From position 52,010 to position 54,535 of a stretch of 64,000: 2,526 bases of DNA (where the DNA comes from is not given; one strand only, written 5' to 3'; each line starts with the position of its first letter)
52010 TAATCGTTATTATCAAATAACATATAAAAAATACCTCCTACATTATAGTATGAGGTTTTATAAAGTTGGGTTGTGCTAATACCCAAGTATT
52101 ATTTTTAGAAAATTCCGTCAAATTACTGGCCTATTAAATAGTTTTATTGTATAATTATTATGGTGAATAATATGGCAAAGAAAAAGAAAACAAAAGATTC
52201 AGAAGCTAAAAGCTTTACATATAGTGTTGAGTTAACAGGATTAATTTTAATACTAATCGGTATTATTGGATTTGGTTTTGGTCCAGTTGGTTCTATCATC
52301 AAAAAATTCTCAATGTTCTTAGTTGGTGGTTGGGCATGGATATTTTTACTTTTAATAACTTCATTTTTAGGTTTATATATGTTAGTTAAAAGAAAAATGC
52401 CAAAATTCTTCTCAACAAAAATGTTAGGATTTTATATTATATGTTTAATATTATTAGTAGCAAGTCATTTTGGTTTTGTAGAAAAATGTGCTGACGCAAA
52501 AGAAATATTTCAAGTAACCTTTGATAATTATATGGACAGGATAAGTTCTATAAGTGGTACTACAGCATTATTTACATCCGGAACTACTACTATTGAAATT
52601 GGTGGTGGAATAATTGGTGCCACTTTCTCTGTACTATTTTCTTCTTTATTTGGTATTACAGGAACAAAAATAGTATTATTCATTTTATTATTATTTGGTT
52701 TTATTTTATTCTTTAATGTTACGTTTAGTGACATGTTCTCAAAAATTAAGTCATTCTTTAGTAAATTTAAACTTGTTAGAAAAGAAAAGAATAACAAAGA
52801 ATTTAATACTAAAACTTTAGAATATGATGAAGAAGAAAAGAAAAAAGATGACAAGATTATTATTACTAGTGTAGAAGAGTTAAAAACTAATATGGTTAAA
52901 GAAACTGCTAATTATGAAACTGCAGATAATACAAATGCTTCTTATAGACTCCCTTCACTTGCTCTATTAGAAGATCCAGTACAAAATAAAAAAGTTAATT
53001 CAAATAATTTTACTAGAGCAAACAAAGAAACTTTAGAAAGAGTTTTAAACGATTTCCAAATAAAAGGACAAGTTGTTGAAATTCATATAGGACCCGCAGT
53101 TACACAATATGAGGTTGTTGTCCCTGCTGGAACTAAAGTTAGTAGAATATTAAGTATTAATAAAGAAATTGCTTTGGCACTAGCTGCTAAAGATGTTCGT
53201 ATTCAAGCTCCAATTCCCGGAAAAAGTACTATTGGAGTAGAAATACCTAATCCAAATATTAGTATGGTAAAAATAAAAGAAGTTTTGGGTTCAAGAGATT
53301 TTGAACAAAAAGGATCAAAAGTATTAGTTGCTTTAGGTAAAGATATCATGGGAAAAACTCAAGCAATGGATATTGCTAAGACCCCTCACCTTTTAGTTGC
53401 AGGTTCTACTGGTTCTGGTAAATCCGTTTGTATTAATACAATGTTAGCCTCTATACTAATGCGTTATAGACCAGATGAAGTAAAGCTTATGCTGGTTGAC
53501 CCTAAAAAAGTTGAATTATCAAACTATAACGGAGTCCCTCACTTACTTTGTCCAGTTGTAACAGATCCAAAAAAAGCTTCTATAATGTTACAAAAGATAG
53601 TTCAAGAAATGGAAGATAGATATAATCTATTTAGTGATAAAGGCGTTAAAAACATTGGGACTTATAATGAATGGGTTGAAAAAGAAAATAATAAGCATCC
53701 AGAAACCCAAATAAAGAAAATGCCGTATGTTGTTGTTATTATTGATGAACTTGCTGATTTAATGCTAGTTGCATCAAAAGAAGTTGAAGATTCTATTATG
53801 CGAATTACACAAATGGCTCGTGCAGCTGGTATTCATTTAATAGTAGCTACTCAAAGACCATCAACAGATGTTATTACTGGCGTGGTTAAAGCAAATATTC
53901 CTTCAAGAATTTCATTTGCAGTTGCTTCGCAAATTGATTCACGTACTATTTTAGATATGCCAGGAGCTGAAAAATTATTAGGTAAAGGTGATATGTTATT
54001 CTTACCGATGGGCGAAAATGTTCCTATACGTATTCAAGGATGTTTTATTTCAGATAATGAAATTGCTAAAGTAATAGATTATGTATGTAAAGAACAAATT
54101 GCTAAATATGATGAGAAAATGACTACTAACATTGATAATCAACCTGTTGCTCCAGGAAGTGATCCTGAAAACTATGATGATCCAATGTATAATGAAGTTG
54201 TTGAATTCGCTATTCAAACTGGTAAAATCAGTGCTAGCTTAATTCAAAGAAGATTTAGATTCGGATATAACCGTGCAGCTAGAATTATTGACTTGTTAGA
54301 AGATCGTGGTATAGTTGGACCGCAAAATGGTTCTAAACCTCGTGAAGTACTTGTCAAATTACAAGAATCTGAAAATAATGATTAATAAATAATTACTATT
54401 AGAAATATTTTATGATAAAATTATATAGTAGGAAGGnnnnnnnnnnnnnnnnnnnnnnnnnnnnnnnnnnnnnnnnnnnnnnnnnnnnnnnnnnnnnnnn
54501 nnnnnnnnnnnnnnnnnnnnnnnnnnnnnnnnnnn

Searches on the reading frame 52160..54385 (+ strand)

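Call 76: search_protein_families(library=pfam, proteins=[window:52160-54385:+], max_evalue=0.00001)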
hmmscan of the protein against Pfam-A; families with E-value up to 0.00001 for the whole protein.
window:52160-54385:+ (741 aa): 4 families
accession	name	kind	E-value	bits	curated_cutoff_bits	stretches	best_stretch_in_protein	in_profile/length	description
PF01580.24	FtsK_SpoIIIE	-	2.2e-68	230.5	24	1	372-568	2-220/221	FtsK/SpoIIIE family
PF17854.6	FtsK_alpha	-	3.8e-31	107.7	22.9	1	264-364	1-101/101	FtsK alpha domain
PF09397.16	FtsK_gamma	-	3.9e-28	97.4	30.6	1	673-732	3-62/63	Ftsk gamma domain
PF13491.11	FtsK_4TM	-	7.4e-06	26.2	23.1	0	145-196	119-170/171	4TM region of DNA translocase FtsK/SpoIIIE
